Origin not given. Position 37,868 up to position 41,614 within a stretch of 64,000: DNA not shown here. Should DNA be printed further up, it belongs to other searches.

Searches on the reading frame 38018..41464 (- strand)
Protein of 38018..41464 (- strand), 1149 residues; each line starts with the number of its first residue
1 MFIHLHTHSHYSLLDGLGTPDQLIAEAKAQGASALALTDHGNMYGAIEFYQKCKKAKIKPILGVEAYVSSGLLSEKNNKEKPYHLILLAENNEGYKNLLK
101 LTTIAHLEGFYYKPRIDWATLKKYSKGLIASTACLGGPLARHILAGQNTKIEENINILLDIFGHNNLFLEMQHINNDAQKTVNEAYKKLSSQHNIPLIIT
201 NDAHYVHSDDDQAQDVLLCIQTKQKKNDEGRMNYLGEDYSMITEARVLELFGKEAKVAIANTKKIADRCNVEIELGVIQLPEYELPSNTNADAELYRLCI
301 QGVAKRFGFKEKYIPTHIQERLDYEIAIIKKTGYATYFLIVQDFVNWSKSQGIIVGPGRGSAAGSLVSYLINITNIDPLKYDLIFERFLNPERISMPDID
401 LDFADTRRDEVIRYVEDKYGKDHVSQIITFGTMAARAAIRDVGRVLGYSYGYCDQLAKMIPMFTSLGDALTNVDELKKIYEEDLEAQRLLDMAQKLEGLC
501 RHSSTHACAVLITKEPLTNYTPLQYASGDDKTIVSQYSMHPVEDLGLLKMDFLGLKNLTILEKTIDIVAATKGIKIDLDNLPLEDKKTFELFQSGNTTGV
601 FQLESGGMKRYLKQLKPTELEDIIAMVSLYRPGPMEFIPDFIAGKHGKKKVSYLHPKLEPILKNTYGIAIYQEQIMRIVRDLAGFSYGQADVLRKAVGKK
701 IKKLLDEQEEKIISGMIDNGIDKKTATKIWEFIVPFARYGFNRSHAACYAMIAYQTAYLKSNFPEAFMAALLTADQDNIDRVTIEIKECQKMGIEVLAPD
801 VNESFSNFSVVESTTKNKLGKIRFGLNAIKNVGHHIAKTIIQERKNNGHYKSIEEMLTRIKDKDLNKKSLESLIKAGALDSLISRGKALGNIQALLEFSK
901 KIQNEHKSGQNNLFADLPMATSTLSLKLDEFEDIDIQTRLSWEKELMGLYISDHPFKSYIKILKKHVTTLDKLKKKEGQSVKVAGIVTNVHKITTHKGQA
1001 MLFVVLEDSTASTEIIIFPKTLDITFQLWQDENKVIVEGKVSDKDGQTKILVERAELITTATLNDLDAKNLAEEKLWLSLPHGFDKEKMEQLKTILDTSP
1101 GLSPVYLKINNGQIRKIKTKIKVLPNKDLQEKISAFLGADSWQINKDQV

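Call 45: find_encoding_contigs(protein=window:38018-41464:-, flank=10000, max_places=1)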
Protein window:38018-41464:- (1149 aa): 1 contig read that carries it; 1 place shown.
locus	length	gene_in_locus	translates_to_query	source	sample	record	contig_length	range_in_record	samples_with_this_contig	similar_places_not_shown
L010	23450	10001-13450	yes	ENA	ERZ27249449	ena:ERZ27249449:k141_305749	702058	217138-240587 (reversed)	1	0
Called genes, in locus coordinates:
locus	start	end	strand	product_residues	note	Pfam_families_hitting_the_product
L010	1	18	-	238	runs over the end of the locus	PF00696:AA_kinase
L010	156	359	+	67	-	-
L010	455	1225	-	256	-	PF00889:EF_TS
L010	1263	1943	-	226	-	PF00318:Ribosomal_S2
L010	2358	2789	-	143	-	PF00293:NUDIX, PF14815:NUDIX_4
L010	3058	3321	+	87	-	-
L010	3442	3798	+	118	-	PF01197:Ribosomal_L31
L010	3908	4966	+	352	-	PF03462:PCRF, PF00472:RF-1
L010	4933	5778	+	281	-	PF05175:MTS, PF01170:UPF0020, PF06325:PrmA, PF12847:Methyltransf_18, PF13847:Methyltransf_31, PF08241:Methyltransf_11 (weak), PF08242:Methyltransf_12, PF13649:Methyltransf_25, +1 more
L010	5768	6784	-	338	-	PF11258:DUF3048, PF17479:DUF3048_C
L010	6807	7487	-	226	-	PF01386:Ribosomal_L25p, PF14693:Ribosomal_TL5_C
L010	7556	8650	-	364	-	PF01098:FTSW_RODA_SPOVE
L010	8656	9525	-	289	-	-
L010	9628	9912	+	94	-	-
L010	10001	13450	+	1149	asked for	PF02811:PHP, PF07733:DNA_pol3_alpha, PF17657:DNA_pol3_finger, PF14579:HHH_6, PF01336:tRNA_anti-codon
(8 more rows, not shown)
